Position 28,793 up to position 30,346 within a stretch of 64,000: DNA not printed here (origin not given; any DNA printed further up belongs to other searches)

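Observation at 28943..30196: ParB/DndB-like protein with DGQHR-like motif (DSQHK) in a phage accessory slot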

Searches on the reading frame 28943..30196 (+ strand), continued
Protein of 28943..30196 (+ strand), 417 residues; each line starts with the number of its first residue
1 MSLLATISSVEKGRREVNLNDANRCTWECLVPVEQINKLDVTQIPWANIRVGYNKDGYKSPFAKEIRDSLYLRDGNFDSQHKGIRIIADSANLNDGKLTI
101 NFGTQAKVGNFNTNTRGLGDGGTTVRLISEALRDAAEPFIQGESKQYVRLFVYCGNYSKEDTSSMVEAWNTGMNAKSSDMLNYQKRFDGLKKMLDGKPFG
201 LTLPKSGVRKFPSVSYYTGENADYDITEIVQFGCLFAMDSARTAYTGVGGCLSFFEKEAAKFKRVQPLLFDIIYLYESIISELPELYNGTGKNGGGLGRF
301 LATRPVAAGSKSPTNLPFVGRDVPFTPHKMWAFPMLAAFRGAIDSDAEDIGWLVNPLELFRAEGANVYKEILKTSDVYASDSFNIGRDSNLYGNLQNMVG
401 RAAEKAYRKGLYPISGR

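Call 102: fold_search(model_id=the predicted structure, library=viral)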
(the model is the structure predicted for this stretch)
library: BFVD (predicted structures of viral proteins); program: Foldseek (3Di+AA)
matches with E <= 10: 211; with E <= 0.001: 2
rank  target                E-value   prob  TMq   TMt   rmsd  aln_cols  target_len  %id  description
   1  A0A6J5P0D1            9.5e-09  1.00  0.30  0.24  18.8       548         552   12  Uncharacterized protein [uncultured Caudovirales phage]
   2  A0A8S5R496            6.9e-08  1.00  0.50  0.55   8.7       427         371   13  AIPR protein [Podoviridae sp. ct8nN1]
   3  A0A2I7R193            1.8e-03  1.00  0.36  0.40  12.3       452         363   10  (no name in the UniProt tables at hand)
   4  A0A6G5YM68            2.9e-03  0.97  0.24  0.25  18.4       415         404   10  (no name in the UniProt tables at hand)
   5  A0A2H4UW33            5.2e-03  0.99  0.24  0.25  16.1       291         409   11  HNHc domain-containing protein [Bodo saltans virus]
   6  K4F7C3                1.9e-02  0.69  0.25  0.26  16.5       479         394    9  GmrSD restriction endonucleases N-terminal domain-containing protein [Cronobacter phage vB_CsaM_GAP32]
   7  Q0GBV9                5.4e-02  0.54  0.21  0.25  12.9       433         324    8  PfWMP4_07 [Phormidium phage Pf-WMP4]
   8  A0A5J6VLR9            5.7e-02  0.85  0.25  0.28  12.8       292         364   14  HNH endonuclease 5 domain-containing protein [Megaviridae environmental sample]
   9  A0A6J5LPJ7            9.8e-02  0.57  0.25  0.31  16.2       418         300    9  Uncharacterized protein [uncultured Caudovirales phage]
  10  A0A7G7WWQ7            2.0e-01  0.25  0.19  0.23  16.3       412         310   10  (no name in the UniProt tables at hand)
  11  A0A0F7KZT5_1          2.3e-01  0.30  0.22  0.10  11.3       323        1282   12  Helicase ATP-binding domain-containing protein [uncultured marine virus]
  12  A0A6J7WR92            3.2e-01  0.51  0.20  0.31   7.4       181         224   11  Spo0J Stage 0 sporulation protein J (Antagonist of Soj) containing ParB-like nuclease domain (Fragment) [uncultured Caudovirales phage]
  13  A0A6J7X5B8            3.4e-01  0.21  0.24  0.29  18.3       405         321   12  Spo0J Stage 0 sporulation protein J (Antagonist of Soj) containing ParB-like nuclease domain [uncultured Caudovirales phage]
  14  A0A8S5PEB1            4.6e-01  0.14  0.07  0.22  13.5       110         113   20  Uncharacterized protein [Siphoviridae sp. ctWKa2]
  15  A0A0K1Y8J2            6.2e-01  0.03  0.11  0.07  28.0       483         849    7  (no name in the UniProt tables at hand)
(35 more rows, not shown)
